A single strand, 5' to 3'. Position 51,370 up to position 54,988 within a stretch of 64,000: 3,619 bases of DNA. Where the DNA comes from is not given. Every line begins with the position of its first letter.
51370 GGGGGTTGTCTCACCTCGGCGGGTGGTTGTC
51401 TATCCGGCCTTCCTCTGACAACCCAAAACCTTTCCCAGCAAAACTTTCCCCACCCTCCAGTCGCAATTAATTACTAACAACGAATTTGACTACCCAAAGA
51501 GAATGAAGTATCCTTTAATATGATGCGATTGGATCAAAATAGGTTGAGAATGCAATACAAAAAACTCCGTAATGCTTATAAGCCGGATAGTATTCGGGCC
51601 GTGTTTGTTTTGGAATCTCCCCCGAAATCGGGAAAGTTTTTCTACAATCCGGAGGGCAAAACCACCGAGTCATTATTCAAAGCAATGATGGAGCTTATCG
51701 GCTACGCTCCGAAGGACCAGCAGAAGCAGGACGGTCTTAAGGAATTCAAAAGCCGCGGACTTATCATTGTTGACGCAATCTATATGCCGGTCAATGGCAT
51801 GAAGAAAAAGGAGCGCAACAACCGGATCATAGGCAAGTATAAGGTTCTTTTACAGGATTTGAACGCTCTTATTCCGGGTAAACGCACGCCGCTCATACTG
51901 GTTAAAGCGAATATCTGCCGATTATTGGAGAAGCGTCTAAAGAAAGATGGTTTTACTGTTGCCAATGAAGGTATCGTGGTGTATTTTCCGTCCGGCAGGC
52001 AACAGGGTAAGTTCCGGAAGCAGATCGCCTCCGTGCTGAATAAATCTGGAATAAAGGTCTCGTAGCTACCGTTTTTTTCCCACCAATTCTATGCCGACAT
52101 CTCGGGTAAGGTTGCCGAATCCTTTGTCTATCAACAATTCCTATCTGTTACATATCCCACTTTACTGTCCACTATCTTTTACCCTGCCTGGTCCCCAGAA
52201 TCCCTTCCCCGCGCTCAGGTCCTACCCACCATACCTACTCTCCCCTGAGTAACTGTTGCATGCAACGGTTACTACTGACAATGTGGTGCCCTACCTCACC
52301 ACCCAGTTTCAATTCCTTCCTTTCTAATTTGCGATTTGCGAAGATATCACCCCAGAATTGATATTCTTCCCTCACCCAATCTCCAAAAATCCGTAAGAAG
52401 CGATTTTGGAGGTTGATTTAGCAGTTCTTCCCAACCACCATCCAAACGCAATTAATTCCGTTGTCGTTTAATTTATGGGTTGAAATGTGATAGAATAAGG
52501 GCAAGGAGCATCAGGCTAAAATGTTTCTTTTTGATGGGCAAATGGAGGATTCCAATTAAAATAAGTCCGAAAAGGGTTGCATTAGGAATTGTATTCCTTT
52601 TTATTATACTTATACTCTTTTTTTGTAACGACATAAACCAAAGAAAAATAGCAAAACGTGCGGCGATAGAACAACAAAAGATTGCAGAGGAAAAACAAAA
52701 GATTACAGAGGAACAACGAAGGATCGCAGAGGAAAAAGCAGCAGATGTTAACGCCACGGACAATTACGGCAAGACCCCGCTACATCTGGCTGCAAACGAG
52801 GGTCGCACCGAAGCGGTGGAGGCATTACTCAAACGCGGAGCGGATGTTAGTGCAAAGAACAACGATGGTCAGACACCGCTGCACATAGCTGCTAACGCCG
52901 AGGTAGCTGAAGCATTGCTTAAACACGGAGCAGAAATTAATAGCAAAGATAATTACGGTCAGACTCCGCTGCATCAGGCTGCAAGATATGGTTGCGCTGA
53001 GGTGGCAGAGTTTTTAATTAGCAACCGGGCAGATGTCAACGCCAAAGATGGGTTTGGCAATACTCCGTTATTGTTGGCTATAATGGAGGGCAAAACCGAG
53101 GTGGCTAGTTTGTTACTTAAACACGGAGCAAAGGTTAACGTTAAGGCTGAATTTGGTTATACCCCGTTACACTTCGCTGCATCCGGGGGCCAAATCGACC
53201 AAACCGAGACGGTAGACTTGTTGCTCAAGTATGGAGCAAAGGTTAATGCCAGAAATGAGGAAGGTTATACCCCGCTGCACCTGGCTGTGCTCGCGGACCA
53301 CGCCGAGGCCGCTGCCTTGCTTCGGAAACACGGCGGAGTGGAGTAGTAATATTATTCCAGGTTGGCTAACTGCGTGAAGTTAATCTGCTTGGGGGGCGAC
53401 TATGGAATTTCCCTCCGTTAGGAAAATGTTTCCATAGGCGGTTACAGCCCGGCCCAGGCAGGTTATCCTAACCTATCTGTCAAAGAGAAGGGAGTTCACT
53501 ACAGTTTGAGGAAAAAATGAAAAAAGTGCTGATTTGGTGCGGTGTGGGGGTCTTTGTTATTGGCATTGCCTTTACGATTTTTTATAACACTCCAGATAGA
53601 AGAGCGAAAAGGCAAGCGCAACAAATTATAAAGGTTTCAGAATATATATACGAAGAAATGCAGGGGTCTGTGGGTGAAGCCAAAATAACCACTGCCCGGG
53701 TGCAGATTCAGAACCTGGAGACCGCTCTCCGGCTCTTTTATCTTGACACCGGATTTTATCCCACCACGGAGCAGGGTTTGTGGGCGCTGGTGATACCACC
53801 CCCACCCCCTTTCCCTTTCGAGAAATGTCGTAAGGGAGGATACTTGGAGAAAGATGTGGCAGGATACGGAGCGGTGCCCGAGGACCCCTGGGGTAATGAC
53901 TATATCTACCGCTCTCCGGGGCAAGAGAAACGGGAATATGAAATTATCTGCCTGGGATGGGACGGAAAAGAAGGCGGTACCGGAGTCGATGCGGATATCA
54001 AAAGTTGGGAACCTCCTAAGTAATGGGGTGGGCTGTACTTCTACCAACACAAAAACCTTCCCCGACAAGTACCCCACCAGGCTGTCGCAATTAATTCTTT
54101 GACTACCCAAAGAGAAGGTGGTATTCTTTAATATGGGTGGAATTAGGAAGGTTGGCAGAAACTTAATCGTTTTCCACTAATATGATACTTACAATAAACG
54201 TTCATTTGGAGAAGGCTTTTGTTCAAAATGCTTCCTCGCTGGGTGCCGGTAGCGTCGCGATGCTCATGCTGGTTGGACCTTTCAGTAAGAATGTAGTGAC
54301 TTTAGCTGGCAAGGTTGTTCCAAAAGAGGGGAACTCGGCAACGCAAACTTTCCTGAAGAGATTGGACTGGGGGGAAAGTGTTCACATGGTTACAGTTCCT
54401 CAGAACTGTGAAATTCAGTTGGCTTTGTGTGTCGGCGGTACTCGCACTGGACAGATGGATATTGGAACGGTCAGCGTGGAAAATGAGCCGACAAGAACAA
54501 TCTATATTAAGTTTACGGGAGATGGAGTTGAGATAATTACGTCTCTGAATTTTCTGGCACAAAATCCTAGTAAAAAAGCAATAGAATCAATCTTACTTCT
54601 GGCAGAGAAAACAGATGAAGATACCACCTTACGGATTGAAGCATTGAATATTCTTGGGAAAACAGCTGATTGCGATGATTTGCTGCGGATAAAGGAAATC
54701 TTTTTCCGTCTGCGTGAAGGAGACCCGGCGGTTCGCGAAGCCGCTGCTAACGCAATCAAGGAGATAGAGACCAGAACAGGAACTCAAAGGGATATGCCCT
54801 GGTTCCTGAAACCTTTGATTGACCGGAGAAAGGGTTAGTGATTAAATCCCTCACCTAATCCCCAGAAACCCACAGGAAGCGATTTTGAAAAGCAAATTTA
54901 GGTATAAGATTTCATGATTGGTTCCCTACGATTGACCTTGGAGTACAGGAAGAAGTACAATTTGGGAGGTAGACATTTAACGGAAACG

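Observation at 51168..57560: Cassette-array-like architecture: unrelated small genes in one orientation separated by mosaics of five repeat families, with no recombinase in sight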

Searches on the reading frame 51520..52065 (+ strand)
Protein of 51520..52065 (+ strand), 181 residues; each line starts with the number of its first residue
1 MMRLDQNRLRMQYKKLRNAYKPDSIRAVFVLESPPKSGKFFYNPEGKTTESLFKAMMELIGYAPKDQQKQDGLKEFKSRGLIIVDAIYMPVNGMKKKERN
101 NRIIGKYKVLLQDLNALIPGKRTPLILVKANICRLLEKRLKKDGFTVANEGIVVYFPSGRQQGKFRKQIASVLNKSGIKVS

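Call 11: search_protein_families(library=pfam, proteins=[window:51520-52065:+], max_evalue=0.01)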
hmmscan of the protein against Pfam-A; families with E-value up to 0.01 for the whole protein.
window:51520-52065:+ (181 aa): 0 families

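Call 16: find_homologous_proteins(query=window:51520-52065:+)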
Query window:51520-52065:+ (181 aa): 138 proteins with E <= 0.001 among 184 candidates; the best 120 are listed.
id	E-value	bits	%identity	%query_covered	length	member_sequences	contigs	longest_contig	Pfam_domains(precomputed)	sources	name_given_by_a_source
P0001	2.6e-105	368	100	94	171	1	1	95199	-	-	-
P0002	1.2e-71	258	74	96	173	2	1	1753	-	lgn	-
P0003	1.7e-69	251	70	94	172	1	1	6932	-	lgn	-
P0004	1.5e-67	245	72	94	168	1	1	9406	-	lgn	-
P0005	7.9e-58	213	59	97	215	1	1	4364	-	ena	-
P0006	6.4e-57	210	59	93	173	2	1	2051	-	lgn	-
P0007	3.7e-56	208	57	97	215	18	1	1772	-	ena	-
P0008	3.7e-56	208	58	95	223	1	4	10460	-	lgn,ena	-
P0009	5.1e-56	207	58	97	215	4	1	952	-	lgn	-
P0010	9.6e-55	203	60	94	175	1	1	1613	-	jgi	jgi:hypothetical protein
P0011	1.3e-54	203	61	92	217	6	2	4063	-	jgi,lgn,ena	-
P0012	1.1e-53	200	56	97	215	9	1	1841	-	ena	-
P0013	5.1e-53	197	57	96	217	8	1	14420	-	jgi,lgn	jgi:hypothetical protein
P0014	1.2e-52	196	57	96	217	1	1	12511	-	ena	-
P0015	4.4e-52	194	58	93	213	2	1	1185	-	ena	-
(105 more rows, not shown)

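Call 17: find_encoding_contigs(protein=P0004, flank=10000, max_places=5)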
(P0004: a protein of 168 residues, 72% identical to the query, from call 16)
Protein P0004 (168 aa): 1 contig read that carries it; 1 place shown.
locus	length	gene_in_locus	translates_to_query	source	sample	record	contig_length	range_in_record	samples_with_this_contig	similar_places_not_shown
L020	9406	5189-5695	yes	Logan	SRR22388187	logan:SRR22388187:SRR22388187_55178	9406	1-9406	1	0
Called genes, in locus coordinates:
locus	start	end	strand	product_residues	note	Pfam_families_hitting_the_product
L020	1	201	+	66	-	?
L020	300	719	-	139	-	PF02367:TsaE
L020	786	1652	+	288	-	PF03279:Lip_A_acyltrans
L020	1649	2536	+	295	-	PF03279:Lip_A_acyltrans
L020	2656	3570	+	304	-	PF03602:Cons_hypoth95 (faint), PF01555:N6_N4_Mtase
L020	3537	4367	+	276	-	-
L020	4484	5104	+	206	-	-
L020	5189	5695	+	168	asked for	-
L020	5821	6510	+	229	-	-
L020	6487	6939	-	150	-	PF13470:PIN_3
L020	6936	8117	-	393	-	-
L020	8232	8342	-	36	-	-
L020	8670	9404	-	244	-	?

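Call 18: find_encoding_contigs(protein=P0003, flank=10000, max_places=5)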
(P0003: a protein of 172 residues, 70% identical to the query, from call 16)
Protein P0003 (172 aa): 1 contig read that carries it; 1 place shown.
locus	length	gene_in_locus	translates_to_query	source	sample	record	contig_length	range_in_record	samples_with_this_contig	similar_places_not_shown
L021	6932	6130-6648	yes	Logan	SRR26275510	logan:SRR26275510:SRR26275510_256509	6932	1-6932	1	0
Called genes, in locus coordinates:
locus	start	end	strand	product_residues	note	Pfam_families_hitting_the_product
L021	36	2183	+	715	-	PF00158:Sigma54_activat (weak)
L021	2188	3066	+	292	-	PF02653:BPD_transp_2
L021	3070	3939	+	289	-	PF02653:BPD_transp_2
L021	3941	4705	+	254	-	PF02463:SMC_N (faint), PF13175:AAA_15 (faint), PF00005:ABC_tran, PF13304:AAA_21 (faint), PF12399:BCA_ABC_TP_C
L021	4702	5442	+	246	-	PF00005:ABC_tran, PF13304:AAA_21 (faint)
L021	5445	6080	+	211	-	-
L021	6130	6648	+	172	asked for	-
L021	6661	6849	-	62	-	-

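Call 19: find_encoding_contigs(protein=P0001, flank=10000, max_places=5)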
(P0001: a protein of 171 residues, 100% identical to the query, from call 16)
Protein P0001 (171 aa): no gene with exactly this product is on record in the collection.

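Call 65: search_protein_families(library=padloc, proteins=[window:51520-52065:+], max_evalue=0.001)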
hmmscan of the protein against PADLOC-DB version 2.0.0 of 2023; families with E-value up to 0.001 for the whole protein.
window:51520-52065:+ (181 aa): 0 families

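Call 67: search_protein_families(library=ncbifam, proteins=[window:51520-52065:+], max_evalue=0.001)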
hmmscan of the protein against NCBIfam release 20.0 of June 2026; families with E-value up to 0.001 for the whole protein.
window:51520-52065:+ (181 aa): 0 families

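Call 68: search_solved_structures(query=window:51520-52065:+, max_evalue=1)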
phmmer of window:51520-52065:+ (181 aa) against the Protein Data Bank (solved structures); distinct sequences matched with E-value up to 1: 4.
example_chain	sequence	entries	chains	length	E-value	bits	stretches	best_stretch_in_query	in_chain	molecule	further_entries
9f28_B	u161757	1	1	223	0.37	13.9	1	38-125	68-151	DNA primase large subunit PriL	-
1exr_A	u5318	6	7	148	0.64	13.1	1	44-122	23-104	CALMODULIN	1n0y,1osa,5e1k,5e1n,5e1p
1clm_A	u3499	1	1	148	0.64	13.1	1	44-122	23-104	CALMODULIN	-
9f26_B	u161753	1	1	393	0.87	12.7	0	38-125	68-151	DNA primase large subunit PriL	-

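Call 69: search_protein_families(library=phrogs, proteins=[window:51520-52065:+], max_evalue=0.001)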
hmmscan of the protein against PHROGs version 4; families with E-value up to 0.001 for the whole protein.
window:51520-52065:+ (181 aa): 0 families

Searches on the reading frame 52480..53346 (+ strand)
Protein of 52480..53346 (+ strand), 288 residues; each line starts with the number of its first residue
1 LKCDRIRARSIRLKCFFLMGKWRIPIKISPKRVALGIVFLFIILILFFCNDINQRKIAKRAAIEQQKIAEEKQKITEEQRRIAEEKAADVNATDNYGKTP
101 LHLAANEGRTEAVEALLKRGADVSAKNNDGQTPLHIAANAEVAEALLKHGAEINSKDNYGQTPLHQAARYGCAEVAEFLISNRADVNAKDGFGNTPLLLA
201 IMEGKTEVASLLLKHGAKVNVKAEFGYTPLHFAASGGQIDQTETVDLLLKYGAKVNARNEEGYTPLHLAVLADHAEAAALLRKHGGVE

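Call 11: search_protein_families(library=pfam, proteins=[window:52480-53346:+], max_evalue=0.01)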
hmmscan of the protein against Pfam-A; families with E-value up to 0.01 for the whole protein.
window:52480-53346:+ (288 aa): 7 families
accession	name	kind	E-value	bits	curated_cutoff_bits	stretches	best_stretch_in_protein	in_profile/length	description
PF12796.13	Ank_2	-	3.8e-76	252.2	27.3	5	141-222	11-89/90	Ankyrin repeats (3 copies)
PF00023.36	Ank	-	5.8e-57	186.9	21.1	6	96-128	1-33/33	Ankyrin repeat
PF13637.12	Ank_4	-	1.6e-47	158.9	22.7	6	164-213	1-50/50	Ankyrin repeats (many copies)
PF13857.12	Ank_5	-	1.7e-42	143.4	27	4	146-199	1-55/56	Ankyrin repeats (many copies)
PF13606.12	Ank_3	-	7e-42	136.4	22.3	4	159-188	1-30/30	Ankyrin repeat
PF24521.3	Ank_KRIT1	-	1.3e-06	28.7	80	2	143-215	34-107/149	KRIT1 ankyrin-repeats domain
PF23745.1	ANK_LRRK2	-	2.9e-06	27.6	27.5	0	164-218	35-89/130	LRRK2 ANK repeat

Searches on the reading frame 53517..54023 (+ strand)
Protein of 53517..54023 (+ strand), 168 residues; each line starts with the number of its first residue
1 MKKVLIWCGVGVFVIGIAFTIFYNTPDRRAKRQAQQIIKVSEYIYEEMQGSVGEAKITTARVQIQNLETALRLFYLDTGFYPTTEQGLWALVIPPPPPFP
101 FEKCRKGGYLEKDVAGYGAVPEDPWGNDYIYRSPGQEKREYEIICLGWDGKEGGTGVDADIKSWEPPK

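Call 11: search_protein_families(library=pfam, proteins=[window:53517-54023:+], max_evalue=0.01)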
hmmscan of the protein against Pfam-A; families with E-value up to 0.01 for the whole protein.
window:53517-54023:+ (168 aa): 1 family
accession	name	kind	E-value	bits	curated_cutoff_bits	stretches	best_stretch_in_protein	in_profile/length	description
PF08334.16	T2SSG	-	1.3e-31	109.3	21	1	50-164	4-108/108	Type II secretion system (T2SS), protein G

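Call 15: find_encoding_contigs(protein=window:53517-54023:+, flank=10000, max_places=10)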
Protein window:53517-54023:+ (168 aa): no gene with exactly this product is on record in the collection.

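Call 67: search_protein_families(library=ncbifam, proteins=[window:53517-54023:+], max_evalue=0.001)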
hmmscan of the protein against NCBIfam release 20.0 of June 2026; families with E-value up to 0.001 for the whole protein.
window:53517-54023:+ (168 aa): 1 family
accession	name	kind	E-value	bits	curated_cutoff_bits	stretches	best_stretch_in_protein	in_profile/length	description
TIGR01710.1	typeII_sec_gspG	equivalog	6.5e-28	97.4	88.85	1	48-165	26-134/134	type II secretion system major pseudopilin GspG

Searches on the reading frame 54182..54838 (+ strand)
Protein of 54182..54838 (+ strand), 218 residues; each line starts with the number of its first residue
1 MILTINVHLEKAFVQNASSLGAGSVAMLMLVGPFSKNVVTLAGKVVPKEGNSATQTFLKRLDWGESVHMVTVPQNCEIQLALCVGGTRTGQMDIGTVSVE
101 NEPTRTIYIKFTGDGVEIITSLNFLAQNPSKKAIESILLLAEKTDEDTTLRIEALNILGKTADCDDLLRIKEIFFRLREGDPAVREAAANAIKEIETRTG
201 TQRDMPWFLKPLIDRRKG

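Call 11: search_protein_families(library=pfam, proteins=[window:54182-54838:+], max_evalue=0.01)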
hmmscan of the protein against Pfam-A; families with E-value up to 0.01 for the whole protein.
window:54182-54838:+ (218 aa): 1 family
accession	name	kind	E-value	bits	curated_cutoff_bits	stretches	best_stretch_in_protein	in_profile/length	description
PF13646.12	HEAT_2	-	0.00034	21.3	27.7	1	143-202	9-61/88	HEAT repeats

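Call 54: find_homologous_proteins(query=window:54182-54838:+)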
Query window:54182-54838:+ (218 aa): 1 proteins with E <= 0.001 among 341 candidates.
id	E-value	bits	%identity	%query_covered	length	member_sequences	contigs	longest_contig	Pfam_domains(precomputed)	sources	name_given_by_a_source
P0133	2.3e-137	473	100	100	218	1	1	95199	-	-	-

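Call 69: search_protein_families(library=phrogs, proteins=[window:54182-54838:+], max_evalue=0.001)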
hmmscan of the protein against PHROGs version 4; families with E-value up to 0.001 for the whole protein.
window:54182-54838:+ (218 aa): 0 families
